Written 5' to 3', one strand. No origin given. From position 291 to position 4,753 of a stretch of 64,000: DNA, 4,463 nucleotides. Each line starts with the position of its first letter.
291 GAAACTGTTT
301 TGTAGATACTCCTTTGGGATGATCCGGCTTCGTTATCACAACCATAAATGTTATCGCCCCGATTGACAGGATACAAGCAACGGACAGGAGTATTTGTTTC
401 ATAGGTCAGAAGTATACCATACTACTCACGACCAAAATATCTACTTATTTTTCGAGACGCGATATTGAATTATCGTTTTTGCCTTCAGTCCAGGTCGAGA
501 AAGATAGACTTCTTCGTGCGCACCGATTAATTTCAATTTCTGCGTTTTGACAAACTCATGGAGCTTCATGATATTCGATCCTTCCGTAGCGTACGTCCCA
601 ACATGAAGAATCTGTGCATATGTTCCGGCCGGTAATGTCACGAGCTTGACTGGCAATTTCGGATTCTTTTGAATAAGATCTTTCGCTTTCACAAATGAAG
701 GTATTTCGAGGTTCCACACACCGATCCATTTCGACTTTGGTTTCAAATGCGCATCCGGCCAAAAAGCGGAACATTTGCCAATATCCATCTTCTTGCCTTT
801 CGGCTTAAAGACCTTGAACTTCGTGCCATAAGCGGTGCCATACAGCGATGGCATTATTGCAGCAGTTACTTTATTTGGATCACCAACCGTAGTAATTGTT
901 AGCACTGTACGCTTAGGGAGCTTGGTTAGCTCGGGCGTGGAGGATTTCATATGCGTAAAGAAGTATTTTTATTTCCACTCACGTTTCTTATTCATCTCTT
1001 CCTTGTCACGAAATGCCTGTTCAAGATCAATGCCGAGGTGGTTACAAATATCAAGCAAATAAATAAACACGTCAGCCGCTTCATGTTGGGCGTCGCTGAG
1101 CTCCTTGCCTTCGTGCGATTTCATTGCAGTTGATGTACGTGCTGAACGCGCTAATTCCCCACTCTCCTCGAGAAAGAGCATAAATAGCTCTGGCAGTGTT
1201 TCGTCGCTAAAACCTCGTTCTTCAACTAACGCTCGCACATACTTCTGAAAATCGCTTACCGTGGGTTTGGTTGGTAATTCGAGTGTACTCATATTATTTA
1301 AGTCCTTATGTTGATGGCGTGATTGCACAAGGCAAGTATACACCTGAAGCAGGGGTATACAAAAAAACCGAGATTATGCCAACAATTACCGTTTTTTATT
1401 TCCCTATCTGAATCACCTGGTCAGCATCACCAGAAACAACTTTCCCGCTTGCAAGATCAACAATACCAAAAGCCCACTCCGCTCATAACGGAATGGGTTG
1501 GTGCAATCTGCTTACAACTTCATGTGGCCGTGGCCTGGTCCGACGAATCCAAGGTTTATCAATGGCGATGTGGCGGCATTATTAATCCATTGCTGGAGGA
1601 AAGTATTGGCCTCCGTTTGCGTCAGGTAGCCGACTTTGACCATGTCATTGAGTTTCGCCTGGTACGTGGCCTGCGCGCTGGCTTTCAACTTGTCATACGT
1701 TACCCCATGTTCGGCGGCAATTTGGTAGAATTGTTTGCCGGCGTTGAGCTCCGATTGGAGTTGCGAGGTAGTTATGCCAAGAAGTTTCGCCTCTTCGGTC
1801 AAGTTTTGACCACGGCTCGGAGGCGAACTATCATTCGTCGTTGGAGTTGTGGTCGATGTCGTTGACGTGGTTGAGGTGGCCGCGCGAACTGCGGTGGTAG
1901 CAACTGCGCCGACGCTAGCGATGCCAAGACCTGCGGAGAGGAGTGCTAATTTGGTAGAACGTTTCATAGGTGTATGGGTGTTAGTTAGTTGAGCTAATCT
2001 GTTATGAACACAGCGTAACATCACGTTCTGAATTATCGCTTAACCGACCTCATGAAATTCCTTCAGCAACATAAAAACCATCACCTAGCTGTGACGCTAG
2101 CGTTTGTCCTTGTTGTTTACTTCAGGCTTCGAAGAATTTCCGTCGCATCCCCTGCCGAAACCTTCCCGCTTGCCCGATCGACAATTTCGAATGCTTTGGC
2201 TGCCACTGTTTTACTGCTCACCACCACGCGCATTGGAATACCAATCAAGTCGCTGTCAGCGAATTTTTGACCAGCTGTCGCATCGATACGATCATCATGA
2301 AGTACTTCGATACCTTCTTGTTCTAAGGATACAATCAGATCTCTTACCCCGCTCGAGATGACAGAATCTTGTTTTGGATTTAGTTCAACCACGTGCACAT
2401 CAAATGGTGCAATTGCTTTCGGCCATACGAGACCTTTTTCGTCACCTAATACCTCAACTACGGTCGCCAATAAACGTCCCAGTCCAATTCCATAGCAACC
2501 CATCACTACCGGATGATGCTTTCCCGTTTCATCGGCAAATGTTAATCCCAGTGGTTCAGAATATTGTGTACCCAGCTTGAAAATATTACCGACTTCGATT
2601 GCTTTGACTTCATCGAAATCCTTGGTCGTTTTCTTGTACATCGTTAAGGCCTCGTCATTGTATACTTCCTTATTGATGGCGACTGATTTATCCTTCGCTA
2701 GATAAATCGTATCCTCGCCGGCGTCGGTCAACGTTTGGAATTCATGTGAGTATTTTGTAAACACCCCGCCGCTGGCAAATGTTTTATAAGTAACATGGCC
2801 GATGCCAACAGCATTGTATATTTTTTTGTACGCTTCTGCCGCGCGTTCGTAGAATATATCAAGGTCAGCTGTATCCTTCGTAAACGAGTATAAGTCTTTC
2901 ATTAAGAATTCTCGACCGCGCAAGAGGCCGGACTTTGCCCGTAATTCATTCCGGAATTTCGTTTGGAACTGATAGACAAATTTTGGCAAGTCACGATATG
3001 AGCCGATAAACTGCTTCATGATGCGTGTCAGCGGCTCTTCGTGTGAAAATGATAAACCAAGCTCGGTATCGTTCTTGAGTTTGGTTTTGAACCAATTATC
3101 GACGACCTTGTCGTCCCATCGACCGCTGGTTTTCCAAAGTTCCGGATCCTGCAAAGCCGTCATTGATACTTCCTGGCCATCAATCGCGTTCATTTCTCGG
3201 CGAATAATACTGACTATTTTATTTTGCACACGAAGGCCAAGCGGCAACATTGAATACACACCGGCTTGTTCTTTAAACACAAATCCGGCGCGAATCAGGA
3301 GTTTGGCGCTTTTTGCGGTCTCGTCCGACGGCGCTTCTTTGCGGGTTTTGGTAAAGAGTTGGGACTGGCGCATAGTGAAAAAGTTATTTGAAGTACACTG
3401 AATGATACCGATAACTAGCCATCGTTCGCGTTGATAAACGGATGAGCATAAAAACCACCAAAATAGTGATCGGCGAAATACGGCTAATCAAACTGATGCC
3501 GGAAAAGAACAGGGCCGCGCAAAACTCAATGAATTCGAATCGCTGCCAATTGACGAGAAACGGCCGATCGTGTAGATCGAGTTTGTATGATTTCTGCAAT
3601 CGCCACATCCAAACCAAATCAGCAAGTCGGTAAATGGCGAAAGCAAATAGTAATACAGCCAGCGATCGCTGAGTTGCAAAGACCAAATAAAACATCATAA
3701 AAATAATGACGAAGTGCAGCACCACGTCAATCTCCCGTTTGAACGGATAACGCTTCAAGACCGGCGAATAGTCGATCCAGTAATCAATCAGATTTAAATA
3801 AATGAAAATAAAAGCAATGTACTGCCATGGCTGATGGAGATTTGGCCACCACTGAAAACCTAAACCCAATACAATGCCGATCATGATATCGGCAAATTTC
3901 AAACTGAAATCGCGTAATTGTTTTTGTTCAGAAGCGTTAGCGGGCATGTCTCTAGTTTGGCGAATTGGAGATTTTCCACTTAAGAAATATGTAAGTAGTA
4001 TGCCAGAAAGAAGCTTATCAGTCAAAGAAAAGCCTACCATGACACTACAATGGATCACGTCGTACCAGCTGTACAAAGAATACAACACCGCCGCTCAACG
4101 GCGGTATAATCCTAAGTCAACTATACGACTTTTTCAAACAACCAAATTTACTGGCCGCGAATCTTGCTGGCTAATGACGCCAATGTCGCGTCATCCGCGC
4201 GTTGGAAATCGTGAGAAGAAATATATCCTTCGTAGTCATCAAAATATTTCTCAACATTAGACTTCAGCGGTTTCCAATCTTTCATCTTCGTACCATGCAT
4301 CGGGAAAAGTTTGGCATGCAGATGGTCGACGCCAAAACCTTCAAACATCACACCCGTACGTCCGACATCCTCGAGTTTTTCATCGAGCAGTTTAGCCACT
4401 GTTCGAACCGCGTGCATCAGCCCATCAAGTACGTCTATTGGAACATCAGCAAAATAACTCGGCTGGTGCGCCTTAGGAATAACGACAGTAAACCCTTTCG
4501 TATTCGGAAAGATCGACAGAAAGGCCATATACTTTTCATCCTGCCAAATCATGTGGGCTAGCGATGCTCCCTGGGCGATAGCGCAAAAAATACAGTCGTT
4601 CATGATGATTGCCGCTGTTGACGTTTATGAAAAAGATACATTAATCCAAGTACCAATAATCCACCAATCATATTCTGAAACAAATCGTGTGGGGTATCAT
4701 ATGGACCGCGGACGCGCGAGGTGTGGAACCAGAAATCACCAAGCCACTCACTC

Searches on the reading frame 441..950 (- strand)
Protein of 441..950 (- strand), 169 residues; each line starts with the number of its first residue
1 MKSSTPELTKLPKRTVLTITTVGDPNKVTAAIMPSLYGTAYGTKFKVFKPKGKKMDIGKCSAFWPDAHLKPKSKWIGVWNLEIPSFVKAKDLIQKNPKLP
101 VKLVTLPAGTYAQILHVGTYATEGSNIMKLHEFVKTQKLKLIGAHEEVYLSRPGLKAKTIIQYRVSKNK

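Call 89: search_protein_families(library=pfam, proteins=[window:441-950:-], max_evalue=0.00001)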
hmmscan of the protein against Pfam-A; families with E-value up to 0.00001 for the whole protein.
window:441-950:- (169 aa): 1 family
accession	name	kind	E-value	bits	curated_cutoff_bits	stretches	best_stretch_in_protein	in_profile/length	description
PF06445.20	GyrI-like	-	1.8e-10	41.8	26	1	5-155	2-146/155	GyrI-like small molecule binding domain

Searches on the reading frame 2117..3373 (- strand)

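Call 89: search_protein_families(library=pfam, proteins=[window:2117-3373:-], max_evalue=0.00001)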
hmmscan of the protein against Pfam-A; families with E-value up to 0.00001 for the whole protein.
window:2117-3373:- (418 aa): 2 families
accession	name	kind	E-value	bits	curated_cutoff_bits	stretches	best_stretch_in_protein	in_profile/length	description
PF00587.30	tRNA-synt_2b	-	6e-28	98.6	29.3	1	95-307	1-177/179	tRNA synthetase class II core domain (G, H, P, S and T)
PF03129.25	HGTP_anticodon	-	5.7e-10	39.7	21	1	326-413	2-87/94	Anticodon binding domain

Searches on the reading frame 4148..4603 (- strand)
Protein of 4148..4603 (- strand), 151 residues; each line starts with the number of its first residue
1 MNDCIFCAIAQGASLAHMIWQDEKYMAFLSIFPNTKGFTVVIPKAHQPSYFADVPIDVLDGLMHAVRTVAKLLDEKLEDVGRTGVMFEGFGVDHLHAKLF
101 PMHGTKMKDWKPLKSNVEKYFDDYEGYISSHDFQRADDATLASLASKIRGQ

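Call 89: search_protein_families(library=pfam, proteins=[window:4148-4603:-], max_evalue=0.00001)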
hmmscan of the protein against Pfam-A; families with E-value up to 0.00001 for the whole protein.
window:4148-4603:- (151 aa): 1 family
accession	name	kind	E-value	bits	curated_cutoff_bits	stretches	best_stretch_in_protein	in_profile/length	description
PF01230.28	HIT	-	2.7e-08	34.8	21.5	1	16-101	6-94/98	HIT domain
